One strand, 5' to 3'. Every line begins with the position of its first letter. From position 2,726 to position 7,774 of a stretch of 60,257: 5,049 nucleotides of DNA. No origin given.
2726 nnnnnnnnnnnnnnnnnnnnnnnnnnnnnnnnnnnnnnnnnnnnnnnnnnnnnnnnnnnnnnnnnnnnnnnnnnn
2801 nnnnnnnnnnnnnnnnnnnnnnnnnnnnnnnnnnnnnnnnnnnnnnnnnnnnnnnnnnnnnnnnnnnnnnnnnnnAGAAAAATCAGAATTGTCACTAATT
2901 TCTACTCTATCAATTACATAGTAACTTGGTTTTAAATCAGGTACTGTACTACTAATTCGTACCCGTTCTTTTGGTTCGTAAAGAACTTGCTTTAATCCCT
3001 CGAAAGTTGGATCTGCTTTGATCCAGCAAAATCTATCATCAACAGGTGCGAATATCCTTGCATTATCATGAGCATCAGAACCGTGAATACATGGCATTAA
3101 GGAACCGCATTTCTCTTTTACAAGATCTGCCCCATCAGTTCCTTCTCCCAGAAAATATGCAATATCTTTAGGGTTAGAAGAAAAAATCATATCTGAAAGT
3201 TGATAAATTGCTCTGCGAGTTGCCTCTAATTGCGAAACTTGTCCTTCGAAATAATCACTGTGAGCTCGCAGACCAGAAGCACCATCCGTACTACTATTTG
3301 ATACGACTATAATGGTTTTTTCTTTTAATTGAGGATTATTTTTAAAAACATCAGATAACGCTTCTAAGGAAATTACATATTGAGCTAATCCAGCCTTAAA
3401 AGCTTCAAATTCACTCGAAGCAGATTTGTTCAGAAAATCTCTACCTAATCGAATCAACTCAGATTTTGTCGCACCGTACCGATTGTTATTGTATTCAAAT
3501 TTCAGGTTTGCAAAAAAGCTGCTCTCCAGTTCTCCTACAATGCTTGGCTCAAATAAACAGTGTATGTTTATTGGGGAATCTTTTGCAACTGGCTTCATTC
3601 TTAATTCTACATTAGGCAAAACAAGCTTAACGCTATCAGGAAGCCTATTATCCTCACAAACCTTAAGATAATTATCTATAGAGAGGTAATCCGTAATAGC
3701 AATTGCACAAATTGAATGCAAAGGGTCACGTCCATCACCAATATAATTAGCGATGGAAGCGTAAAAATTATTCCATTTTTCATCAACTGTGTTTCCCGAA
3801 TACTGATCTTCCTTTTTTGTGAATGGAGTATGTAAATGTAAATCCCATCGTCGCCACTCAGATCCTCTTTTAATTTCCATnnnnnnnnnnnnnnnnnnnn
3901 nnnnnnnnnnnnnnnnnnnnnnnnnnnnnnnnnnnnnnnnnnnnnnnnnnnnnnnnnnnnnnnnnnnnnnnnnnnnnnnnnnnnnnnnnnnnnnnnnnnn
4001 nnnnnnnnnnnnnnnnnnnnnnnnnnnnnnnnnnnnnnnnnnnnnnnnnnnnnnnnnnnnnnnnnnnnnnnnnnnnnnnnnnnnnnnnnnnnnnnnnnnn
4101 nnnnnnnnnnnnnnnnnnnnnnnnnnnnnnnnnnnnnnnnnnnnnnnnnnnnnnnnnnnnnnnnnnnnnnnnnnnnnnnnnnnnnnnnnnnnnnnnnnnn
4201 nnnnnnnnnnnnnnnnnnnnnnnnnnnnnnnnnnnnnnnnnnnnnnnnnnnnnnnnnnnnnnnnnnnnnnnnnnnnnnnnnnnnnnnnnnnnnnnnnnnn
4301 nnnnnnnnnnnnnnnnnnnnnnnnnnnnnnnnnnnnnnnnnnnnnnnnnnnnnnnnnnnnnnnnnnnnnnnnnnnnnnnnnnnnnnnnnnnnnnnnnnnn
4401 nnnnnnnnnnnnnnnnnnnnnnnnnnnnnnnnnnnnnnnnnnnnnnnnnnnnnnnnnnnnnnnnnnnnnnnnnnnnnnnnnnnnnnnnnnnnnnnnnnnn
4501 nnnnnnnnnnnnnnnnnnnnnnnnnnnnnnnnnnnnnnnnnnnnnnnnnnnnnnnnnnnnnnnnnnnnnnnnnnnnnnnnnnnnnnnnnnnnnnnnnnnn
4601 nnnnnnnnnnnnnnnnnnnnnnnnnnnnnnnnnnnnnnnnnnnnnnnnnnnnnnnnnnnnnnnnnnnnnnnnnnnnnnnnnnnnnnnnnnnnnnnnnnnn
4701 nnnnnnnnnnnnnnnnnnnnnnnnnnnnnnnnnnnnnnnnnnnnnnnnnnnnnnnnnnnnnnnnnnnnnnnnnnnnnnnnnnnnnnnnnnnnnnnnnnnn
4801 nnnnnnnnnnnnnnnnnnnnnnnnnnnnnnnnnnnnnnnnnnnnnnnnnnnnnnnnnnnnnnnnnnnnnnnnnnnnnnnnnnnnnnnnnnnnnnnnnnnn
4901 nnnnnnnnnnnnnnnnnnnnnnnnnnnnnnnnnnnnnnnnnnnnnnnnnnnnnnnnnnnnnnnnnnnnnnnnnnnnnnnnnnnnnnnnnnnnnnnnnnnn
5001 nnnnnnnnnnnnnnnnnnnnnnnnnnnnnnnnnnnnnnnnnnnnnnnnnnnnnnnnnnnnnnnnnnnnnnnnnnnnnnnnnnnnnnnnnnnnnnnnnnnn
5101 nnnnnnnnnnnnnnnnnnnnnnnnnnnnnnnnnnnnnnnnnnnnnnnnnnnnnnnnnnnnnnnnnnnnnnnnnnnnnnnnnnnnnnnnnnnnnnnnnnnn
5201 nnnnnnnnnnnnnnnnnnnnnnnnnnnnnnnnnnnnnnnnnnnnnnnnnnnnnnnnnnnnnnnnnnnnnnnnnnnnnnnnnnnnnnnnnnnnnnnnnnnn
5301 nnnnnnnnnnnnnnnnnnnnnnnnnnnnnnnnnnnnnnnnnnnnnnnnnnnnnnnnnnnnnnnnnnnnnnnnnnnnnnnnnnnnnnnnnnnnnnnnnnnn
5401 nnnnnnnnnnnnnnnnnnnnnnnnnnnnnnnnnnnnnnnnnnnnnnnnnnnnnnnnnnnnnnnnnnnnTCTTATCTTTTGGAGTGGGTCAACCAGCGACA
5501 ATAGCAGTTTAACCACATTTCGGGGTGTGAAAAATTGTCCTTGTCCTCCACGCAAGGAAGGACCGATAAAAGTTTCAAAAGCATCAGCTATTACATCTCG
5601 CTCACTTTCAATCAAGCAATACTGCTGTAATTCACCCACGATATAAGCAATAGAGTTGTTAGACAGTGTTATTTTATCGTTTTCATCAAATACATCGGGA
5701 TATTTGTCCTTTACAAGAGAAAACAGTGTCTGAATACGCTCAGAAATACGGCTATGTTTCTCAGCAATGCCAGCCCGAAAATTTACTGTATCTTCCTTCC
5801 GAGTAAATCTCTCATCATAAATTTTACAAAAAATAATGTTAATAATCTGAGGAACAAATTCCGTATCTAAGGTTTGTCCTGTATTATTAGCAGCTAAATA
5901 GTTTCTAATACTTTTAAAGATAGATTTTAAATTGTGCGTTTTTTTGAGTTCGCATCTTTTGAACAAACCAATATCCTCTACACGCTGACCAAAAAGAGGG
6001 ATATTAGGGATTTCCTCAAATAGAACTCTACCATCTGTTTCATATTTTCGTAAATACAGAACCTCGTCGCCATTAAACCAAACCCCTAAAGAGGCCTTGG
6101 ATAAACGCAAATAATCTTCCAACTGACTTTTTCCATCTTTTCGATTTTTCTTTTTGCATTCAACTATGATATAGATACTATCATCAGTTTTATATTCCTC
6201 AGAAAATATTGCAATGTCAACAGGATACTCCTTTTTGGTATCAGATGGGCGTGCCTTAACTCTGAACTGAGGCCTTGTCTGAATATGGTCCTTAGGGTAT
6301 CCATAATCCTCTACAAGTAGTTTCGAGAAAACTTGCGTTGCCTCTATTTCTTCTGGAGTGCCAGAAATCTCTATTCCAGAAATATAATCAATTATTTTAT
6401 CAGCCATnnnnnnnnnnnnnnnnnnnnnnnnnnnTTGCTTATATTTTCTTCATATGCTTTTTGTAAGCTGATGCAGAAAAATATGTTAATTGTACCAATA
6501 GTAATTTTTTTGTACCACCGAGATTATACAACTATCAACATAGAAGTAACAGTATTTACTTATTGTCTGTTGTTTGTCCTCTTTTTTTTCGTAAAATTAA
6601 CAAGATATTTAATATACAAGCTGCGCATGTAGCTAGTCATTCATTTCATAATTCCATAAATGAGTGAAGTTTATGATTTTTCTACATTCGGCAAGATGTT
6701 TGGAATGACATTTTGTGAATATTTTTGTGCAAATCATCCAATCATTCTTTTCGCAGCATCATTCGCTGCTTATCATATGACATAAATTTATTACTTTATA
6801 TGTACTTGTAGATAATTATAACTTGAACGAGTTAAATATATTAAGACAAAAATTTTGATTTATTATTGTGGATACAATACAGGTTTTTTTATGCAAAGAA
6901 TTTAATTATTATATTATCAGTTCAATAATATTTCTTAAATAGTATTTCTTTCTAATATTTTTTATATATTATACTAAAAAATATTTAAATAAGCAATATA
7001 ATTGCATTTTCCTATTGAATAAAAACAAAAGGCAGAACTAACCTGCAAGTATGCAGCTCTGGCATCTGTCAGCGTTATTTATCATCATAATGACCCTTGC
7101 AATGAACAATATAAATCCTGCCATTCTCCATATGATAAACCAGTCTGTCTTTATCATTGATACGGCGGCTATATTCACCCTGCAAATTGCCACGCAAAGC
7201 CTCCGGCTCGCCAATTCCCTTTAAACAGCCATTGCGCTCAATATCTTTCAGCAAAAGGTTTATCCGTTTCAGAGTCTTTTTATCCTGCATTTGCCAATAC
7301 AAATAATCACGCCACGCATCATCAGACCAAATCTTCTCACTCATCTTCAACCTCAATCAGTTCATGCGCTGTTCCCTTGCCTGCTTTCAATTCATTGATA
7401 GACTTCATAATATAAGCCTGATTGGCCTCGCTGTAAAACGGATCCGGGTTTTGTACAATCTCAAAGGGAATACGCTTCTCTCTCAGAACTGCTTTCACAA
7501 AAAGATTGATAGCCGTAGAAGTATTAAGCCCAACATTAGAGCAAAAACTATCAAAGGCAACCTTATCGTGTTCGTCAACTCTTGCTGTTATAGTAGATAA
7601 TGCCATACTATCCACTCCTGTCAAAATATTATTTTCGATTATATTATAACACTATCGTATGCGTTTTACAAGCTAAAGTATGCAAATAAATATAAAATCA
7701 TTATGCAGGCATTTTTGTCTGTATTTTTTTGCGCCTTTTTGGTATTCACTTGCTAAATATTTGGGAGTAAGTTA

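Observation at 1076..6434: Operon coupling a nuclease/N6A-MTase/TRD fusion to a PHP-domain SMC-like ABC ATPase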

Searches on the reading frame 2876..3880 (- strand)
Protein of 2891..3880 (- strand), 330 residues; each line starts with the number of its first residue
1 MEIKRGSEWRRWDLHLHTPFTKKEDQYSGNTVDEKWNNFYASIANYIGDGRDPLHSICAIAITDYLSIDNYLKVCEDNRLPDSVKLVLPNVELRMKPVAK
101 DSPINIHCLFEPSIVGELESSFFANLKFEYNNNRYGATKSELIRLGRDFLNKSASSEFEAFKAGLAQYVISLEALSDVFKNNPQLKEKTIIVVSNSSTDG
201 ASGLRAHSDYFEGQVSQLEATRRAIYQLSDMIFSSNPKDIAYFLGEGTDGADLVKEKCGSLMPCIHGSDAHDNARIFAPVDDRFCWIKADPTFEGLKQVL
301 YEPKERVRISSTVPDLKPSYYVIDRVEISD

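Call 43: search_protein_families(library=pfam, proteins=[window:2891-3880:-], max_evalue=10)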
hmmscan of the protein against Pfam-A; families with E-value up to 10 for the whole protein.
window:2891-3880:- (330 aa): 0 families

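Call 46: search_solved_structures(query=A4, max_evalue=1, show_alignments=2)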
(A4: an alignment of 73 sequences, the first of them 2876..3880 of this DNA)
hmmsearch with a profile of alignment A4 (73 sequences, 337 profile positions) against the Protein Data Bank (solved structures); distinct sequences matched with E-value up to 1: 3.
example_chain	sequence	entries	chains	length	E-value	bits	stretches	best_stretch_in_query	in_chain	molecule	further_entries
7rty_A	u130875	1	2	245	0.11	15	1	10-134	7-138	PsfC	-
4xa6_A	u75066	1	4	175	0.14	14.6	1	99-240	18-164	Gp7-MYH7(1777-1855)-EB1 chimera protein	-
3efz_A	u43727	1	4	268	0.19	14.2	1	142-210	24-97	14-3-3 protein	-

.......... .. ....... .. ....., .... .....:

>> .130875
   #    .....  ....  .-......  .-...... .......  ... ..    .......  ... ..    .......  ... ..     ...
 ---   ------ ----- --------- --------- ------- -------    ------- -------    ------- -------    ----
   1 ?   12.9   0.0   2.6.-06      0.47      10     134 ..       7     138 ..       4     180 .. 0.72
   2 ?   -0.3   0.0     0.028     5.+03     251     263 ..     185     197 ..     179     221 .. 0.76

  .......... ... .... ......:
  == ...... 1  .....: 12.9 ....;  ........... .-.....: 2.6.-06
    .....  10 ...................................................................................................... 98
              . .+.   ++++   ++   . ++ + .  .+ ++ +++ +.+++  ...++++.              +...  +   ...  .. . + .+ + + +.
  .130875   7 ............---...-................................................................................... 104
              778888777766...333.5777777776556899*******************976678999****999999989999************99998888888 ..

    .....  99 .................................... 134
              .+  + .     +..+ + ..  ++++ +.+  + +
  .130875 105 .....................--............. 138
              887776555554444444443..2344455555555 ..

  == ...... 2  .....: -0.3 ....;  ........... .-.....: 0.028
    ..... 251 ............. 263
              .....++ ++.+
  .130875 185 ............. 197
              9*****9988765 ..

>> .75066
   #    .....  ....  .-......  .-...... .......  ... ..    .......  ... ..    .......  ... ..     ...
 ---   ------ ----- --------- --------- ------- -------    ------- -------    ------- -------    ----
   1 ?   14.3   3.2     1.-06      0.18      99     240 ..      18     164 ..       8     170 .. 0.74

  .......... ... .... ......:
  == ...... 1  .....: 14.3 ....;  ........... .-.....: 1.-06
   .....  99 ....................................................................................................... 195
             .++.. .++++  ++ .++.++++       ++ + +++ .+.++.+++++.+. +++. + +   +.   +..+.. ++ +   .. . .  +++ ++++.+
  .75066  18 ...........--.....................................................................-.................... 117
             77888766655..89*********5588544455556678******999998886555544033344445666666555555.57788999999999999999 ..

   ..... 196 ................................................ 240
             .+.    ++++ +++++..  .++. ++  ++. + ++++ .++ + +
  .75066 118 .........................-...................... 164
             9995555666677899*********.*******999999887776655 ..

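Call 65: search_protein_families(library=pfam, alignment_id=A4, max_evalue=0.05)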
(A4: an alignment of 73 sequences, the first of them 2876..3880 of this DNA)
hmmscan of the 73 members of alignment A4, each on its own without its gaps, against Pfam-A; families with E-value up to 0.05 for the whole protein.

A. member 1, window:2876-3880:- (335 aa): 0 families

B. families by the number of members that match (of 73 scanned): 15 families
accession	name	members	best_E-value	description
PF02811.25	PHP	8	2.3e-06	PHP domain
PF13263.12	PHP_C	7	0.003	PHP-associated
PF13476.12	AAA_23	3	8.2e-05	AAA domain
PF13555.12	AAA_29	2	0.006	P-loop containing region of AAA domain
PF13173.12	AAA_14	2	0.018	AAA domain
PF02463.25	SMC_N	1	0.0044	RecF/RecN/SMC N terminal domain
PF12213.14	Dpoe2NT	1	0.0066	DNA polymerases epsilon N terminal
PF21098.3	PH-GRAM_MTMR6-like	1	0.0069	MTMR6-9, GRAM domain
PF13175.12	AAA_15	1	0.017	AAA ATPase domain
PF10077.14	DUF2314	1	0.02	Uncharacterized protein conserved in bacteria (DUF2314)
PF09630.15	DUF2024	1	0.021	Domain of unknown function (DUF2024)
PF02553.20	CbiN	1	0.03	Cobalt transport protein component CbiN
PF08643.16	DUF1776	1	0.031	Fungal family of unknown function (DUF1776)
PF20672.3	Gag_FV_central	1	0.041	Spumavirus Gag polyprotein, conserved central domain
PF13521.12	AAA_28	1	0.046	AAA domain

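Call 66: find_homologous_proteins(query=A4, max_evalue=1e-10)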
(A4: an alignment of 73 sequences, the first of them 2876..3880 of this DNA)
Query A4 (73 sequences) (335 aa, profile of the alignment): 855 proteins with E <= 1e-10 among 5635 candidates; the best 120 are listed.
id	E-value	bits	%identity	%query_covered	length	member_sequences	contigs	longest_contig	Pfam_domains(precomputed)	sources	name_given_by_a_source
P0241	3.2e-133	462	34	97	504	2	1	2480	-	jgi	-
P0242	7.7e-133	461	32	98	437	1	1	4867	-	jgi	jgi:hypothetical protein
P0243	9.6e-133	461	32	99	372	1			-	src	-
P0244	1.4e-132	460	31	98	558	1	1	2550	-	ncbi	-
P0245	5.8e-132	458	32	99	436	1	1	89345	-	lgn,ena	-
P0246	5.9e-132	458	32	97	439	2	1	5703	-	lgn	-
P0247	2.5e-131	456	33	98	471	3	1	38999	-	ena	-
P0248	3.0e-131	456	32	98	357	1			-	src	-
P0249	3.5e-131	456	33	99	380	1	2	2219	-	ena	-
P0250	3.5e-131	456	31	98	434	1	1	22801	-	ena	-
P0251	5.8e-131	455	33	99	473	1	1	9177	-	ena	-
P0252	6.8e-131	455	31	99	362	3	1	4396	-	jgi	-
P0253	7.0e-131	455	32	98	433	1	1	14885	-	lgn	-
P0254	1.3e-130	454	32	97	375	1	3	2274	-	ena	-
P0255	5.7e-130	452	33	98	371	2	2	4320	-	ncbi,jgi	jgi:hypothetical protein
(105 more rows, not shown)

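Call 79: predict_structure(alignment_id=A6)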
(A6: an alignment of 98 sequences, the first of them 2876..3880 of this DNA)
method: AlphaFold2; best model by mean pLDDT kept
length: 335 residues; sequences in the alignment: 98
mean_pLDDT: 92.6   pTM: 0.90
mean pLDDT of the five models: 92.6, 92.2, 91.7, 90.8, 90.8
residues with pLDDT >= 90: 278; 70-90: 33; 50-70: 20; < 50: 4
segments of 3 or more residues with pLDDT < 50: 1-4
pLDDT, mean of each block of 10 residues (from residue 1): 62 97 92 98 97 95 98 98 98 93 96 98 98 97 97 85 96 98 98 95 83 87 97 97 97 98 97 96 95 96 96 77 69 61
secondary structure, 60 per line:
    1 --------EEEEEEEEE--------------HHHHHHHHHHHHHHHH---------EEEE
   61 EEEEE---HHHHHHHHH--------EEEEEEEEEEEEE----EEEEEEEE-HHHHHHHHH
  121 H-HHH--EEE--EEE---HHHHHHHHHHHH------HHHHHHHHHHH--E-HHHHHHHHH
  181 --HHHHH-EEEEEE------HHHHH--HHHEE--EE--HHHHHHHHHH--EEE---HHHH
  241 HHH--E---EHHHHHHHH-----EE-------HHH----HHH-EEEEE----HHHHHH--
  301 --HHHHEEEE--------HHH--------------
elements in order: E9-17 H32-47 E57-65 H69-77 E86-98 E103-110 H112-121 E128-130 E133-135 H139-150 H157-167 H172-180 H183-187 E189-194 H201-205 H219-228 E231-233 H237-243 H251-258 E284-288 H293-298 H303-306 E307-310

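Call 81: fold_search(model_id=the predicted structure, library=pdb)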
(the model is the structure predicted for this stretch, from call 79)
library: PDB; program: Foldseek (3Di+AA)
matches with E <= 10: 543; with E <= 0.001: 18
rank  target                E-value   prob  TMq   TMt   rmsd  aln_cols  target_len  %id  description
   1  3o0f                  4.6e-07  1.00  0.39  0.44   9.5       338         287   12  Crystal structure of a putative metal-dependent phosphoesterase (BAD_1165) from bifidobacterium adolescentis atcc 15703  (released 2010-08-25)
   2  3e0f                  1.4e-06  1.00  0.37  0.42  10.8       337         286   12  Crystal structure of a putative metal-dependent phosphoesterase (bad_1165) from bifidobacterium adolescentis atcc 15703  (released 2008-09-02)
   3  9etk                  5.9e-06  1.00  0.36  0.41   7.0       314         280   15  Crystal structure of Vibrio cholerae RNase AM (released 2024-09-11)
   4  3e0d_A                1.6e-05  1.00  0.36  0.13   7.1       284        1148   13  Insights into the Replisome from the Crystral Structure of the Ternary Complex of the Eubacterial DNA Polymerase III a (released 2008-09-23)
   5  7ug9                  3.7e-05  1.00  0.35  0.52   7.5       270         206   12  Crystal structure of RNase AM PHP domain (released 2022-08-31)
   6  4gx9_C                3.7e-05  1.00  0.36  0.37   7.1       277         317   14  Crystal structure of a DNA polymerase III alpha-epsilon chimera (released 2013-04-03)
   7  4gx8_B                3.9e-05  1.00  0.35  0.38   7.1       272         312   14  Crystal structure of a DNA polymerase III alpha-epsilon chimera (released 2013-04-03)
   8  2yb1                  4.1e-05  1.00  0.36  0.41   7.1       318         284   13  Structure of an amidohydrolase from Chromobacterium violaceum (EFI target EFI-500202) with bound Mn, AMP and phosphate. (released 2011-03-16)
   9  4gx9_B                4.4e-05  1.00  0.37  0.40   9.2       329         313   13  Crystal structure of a DNA polymerase III alpha-epsilon chimera (released 2013-04-03)
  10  2hpi                  5.6e-05  1.00  0.36  0.13   7.1       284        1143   14  Eubacterial and Eukaryotic Replicative DNA Polymerases are not Homologous: X-ray Structure of DNA Polymerase III (released 2006-09-19)
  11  3f2b_A                5.6e-05  1.00  0.31  0.12   8.2       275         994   14  DNA Polymerase PolC from Geobacillus kaustophilus complex with DNA, dGTP, Mg and Zn (released 2009-01-20)
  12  4gx8_A                7.2e-05  1.00  0.35  0.37   7.2       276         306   13  Crystal structure of a DNA polymerase III alpha-epsilon chimera (released 2013-04-03)
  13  3f2c_A                7.2e-05  1.00  0.31  0.12   8.5       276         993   14  DNA Polymerase PolC from Geobacillus kaustophilus complex with DNA, dGTP and Mn (released 2009-01-20)
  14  4iqj_C                2.0e-04  1.00  0.36  0.13   7.1       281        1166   16  Structure of PolIIIalpha-Tauc-DNA complex suggests an atomic model of the replisome (released 2013-03-13)
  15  7pu7_A                2.7e-04  1.00  0.37  0.14   6.7       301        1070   12  DNA polymerase from M. tuberculosis (released 2022-02-23)
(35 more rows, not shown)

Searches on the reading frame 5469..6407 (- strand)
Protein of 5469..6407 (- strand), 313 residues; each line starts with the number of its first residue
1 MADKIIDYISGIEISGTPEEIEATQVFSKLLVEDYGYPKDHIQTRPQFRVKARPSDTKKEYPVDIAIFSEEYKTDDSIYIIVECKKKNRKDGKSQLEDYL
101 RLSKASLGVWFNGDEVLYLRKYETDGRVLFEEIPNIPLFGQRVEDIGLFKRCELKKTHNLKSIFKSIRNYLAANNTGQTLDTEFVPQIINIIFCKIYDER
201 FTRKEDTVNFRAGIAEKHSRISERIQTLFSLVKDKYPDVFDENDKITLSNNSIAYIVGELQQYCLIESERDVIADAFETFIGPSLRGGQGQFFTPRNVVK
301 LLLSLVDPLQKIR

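Call 82: find_encoding_contigs(protein=window:5469-6407:-, flank=8000, max_places=6)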
Protein window:5469-6407:- (313 aa): 15 contigs read that carry it; 6 places shown.
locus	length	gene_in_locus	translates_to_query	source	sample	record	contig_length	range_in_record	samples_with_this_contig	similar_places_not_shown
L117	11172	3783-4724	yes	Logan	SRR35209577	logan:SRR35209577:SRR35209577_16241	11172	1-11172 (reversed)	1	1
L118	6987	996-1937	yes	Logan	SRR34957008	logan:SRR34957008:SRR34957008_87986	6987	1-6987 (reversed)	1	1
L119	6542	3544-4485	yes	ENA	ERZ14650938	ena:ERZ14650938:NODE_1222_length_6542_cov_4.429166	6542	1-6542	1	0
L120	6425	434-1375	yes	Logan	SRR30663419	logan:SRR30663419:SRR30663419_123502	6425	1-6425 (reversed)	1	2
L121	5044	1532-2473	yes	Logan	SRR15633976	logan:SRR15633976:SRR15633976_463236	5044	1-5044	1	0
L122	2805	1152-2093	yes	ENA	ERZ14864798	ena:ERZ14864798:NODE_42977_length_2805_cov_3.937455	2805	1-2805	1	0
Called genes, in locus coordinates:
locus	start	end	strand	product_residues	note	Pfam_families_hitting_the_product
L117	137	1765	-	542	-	PF00239:Resolvase, PF07508:Recombinase, PF13408:Zn_ribbon_recom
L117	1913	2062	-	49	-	-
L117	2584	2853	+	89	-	PF04221:RelB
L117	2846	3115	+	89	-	PF06769:YoeB_toxin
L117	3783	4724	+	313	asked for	PF13588:HSDR_N_2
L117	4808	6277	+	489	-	PF02384:N6_Mtase, PF07669:Eco57I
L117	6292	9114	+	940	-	-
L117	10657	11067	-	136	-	PF07366:SnoaL, PF12680:SnoaL_2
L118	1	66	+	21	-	?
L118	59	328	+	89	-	PF06769:YoeB_toxin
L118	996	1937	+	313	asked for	PF13588:HSDR_N_2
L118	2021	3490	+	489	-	PF02384:N6_Mtase, PF07669:Eco57I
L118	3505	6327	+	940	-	-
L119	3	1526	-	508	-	?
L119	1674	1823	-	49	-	-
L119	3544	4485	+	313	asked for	PF13588:HSDR_N_2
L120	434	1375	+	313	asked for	PF13588:HSDR_N_2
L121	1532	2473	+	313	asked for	PF13588:HSDR_N_2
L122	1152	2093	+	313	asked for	PF13588:HSDR_N_2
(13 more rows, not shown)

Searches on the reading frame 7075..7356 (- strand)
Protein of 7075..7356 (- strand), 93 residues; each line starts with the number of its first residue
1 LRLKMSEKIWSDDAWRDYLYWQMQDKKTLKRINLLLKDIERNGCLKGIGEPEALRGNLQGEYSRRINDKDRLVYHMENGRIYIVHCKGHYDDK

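Call 6: search_protein_families(library=pfam, proteins=[window:7075-7356:-], max_evalue=0.01)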
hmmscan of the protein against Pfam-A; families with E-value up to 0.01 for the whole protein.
window:7075-7356:- (93 aa): 1 family
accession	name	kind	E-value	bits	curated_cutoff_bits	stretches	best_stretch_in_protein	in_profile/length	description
PF06769.20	YoeB_toxin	-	7.5e-31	106.4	27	1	10-90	1-80/80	YoeB-like toxin of bacterial type II toxin-antitoxin system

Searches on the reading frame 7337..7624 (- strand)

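Call 6: search_protein_families(library=pfam, proteins=[window:7337-7624:-], max_evalue=0.01)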
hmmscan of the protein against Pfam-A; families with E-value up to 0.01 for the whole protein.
window:7337-7624:- (95 aa): 1 family
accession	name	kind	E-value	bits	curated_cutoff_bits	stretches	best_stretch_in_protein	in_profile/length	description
PF04221.18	RelB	-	4.1e-12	46.3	22.4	1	10-93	2-76/82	RelB antitoxin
